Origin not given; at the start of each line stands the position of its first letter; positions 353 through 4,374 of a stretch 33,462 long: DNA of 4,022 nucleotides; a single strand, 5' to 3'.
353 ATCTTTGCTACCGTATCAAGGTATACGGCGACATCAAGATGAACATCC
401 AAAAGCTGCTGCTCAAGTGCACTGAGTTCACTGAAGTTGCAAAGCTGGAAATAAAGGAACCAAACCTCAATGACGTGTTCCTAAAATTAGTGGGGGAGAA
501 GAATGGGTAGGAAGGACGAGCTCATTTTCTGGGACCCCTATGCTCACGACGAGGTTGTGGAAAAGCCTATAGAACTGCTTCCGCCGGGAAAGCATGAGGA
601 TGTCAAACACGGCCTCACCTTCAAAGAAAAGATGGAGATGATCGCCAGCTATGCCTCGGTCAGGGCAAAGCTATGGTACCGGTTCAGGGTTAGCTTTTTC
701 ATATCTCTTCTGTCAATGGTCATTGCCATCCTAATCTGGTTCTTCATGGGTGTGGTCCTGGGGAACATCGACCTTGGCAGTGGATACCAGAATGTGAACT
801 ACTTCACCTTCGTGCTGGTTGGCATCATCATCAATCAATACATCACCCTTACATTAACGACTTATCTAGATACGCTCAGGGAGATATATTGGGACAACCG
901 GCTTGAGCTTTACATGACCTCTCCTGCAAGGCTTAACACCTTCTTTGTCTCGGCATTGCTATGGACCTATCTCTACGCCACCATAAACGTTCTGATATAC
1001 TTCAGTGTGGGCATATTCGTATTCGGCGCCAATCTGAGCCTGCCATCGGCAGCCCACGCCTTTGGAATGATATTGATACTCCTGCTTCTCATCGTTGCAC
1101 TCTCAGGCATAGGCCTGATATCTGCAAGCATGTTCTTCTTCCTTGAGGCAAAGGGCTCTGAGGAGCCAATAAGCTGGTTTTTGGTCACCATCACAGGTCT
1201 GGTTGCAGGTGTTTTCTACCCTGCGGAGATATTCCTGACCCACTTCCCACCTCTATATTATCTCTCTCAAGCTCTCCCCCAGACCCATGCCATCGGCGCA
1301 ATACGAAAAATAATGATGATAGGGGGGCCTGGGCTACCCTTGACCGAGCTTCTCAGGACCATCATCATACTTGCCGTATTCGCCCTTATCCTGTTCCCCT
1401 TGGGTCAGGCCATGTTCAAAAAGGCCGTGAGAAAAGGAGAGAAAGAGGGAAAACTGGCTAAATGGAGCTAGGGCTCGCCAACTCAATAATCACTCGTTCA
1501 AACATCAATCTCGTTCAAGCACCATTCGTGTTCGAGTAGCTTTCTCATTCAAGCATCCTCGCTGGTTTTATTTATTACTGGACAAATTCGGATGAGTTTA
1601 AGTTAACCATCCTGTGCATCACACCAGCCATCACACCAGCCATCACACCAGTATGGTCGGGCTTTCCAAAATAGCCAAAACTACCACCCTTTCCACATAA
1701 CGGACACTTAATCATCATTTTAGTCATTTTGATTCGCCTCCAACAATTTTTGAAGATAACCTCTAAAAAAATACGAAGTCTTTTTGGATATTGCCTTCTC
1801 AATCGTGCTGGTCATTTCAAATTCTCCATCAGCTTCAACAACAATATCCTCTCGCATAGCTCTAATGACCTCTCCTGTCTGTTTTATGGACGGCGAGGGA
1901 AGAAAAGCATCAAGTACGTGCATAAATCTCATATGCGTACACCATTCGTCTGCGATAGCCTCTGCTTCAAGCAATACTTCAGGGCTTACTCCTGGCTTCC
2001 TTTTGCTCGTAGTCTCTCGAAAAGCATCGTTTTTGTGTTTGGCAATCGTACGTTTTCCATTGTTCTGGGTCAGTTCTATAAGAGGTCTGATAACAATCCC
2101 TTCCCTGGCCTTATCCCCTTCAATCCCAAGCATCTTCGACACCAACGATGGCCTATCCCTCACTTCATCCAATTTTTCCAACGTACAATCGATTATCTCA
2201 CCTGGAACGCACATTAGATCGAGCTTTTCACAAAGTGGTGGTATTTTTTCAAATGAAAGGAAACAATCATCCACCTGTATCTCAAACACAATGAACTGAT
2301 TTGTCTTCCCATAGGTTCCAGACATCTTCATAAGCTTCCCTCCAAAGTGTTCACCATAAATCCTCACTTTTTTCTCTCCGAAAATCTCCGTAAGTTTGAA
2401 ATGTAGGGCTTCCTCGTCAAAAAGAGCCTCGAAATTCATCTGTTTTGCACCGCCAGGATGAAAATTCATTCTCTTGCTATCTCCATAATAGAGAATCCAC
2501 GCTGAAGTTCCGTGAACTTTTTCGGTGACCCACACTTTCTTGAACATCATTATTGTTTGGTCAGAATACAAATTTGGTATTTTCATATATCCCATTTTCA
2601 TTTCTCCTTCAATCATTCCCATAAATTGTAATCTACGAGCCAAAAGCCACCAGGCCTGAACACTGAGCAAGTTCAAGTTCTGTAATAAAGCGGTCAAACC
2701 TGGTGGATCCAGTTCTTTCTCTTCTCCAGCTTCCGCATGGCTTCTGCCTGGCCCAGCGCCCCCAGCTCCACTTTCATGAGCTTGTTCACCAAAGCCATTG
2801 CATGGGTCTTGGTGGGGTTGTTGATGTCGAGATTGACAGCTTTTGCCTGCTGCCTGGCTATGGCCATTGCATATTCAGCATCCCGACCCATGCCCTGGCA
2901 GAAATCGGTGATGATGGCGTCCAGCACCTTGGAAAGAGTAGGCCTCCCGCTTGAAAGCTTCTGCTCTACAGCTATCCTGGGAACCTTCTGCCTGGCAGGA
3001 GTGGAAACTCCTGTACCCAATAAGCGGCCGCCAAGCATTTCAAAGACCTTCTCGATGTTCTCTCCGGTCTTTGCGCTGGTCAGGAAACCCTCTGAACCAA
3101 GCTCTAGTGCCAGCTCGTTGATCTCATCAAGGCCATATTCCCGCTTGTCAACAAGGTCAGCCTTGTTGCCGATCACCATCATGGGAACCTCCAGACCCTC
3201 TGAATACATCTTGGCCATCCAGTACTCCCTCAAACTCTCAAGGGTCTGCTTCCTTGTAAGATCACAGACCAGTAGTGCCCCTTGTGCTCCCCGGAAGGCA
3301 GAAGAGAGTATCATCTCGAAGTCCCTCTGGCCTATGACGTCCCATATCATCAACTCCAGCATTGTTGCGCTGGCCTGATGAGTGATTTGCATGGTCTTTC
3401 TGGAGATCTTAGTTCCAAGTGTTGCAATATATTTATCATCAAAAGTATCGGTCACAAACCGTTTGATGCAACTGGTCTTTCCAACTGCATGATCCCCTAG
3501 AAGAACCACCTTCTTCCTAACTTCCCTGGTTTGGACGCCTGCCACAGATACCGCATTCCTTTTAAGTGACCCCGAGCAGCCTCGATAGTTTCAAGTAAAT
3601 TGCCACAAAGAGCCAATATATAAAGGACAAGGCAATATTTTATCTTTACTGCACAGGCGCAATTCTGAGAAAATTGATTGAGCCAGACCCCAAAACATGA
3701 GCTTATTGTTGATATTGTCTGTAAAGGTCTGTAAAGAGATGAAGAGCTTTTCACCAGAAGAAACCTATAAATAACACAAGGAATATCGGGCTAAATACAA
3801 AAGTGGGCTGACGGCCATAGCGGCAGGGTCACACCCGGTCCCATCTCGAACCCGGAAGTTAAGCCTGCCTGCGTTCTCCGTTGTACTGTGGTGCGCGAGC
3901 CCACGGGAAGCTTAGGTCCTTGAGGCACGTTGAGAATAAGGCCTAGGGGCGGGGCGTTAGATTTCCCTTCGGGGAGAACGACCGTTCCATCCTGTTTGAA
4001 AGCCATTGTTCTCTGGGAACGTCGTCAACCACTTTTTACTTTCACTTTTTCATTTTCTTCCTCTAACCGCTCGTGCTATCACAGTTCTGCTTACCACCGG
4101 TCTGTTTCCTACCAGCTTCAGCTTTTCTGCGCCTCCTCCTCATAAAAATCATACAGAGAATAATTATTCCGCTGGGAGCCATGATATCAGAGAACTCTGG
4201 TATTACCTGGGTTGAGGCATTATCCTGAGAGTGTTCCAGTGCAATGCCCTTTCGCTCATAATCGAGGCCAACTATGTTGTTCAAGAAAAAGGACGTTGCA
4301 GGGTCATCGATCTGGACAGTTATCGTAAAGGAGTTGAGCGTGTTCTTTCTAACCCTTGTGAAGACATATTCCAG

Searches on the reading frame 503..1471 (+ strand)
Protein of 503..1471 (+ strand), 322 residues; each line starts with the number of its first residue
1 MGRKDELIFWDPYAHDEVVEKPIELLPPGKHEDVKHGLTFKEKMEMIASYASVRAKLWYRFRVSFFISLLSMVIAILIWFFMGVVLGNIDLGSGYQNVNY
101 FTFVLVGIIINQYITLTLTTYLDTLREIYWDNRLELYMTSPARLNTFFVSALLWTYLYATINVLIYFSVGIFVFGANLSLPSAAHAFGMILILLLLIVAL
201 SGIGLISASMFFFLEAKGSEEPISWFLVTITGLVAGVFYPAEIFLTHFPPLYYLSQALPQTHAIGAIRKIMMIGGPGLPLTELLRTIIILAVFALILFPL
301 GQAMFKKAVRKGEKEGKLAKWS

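Call 7: search_protein_families(library=pfam, proteins=[window:503-1471:+], max_evalue=0.001)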
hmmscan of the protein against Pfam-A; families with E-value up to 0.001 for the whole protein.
window:503-1471:+ (322 aa): 1 family
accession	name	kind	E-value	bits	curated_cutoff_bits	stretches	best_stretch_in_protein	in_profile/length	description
PF01061.29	ABC2_membrane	-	2e-05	24.7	26.9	1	54-271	8-210/211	ABC-2 type transporter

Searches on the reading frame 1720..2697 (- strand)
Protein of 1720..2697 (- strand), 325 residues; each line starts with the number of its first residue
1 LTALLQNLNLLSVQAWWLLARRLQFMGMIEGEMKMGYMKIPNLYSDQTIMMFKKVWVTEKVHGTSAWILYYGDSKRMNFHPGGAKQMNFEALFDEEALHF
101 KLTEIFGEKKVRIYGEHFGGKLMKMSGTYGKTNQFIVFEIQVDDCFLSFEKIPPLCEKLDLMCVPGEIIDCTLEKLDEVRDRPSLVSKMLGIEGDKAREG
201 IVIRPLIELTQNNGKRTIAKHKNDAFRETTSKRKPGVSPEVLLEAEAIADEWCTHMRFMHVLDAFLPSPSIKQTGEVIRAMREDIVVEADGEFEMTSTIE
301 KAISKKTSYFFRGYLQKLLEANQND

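Call 7: search_protein_families(library=pfam, proteins=[window:1720-2697:-], max_evalue=0.001)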
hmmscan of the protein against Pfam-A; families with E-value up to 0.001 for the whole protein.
window:1720-2697:- (325 aa): 1 family
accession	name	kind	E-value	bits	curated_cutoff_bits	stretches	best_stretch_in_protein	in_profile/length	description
PF09414.15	RNA_ligase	-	1.1e-15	58.7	27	1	54-220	2-169/171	RNA ligase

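Call 45: search_protein_families(library=ncbifam, proteins=[window:1720-2697:-], max_evalue=0.01)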
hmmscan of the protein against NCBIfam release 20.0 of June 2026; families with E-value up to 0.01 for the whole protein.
window:1720-2697:- (325 aa): 2 families
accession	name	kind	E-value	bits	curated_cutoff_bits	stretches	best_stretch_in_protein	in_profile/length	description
TIGR02307.1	RNA_lig_RNL2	equivalog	1.1e-11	44.8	197.15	1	46-243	17-237/326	RNA ligase, Rnl2 family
TIGR02306.1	RNA_lig_DRB0094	equivalog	7e-06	25.2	151.15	1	53-226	159-338/341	RNA ligase (ATP)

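Call 69: search_protein_families(library=padloc, proteins=[window:1720-2697:-], max_evalue=0.001)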
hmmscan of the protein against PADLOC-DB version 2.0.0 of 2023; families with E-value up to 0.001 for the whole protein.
window:1720-2697:- (325 aa): 0 families

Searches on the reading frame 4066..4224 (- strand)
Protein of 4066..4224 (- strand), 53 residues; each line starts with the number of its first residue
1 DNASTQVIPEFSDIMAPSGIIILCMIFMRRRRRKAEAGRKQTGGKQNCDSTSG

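Call 52: search_protein_families(library=ncbifam, proteins=[window:4066-4224:-], max_evalue=10)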
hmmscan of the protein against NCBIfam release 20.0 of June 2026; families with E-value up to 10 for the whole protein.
seq(53 aa): 4 families
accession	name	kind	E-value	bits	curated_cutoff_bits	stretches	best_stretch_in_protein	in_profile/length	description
NF051874.1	PVV_CTERM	equivalog_domain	0.0044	16.8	27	1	20-36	19-36/38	PVV-CTERM domain-containing choice-of-anchor G protein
NF045529.2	Heimdall-CTERM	domain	0.21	12.1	24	1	20-34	12-26/26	Heimdall-CTERM domain-containing surface protein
NF041738.1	GG_III-CTERM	domain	0.29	11.1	22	1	20-34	13-27/28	GGIII-like transmembrane region-containing protein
TIGR03024.1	arch_PEF_CTERM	domain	2.7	8.3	23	0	8-33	1-24/25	PEF-CTERM sorting domain-containing protein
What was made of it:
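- Tried and rejected: PEF-CTERM HMMs: sub-threshold (call 52).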
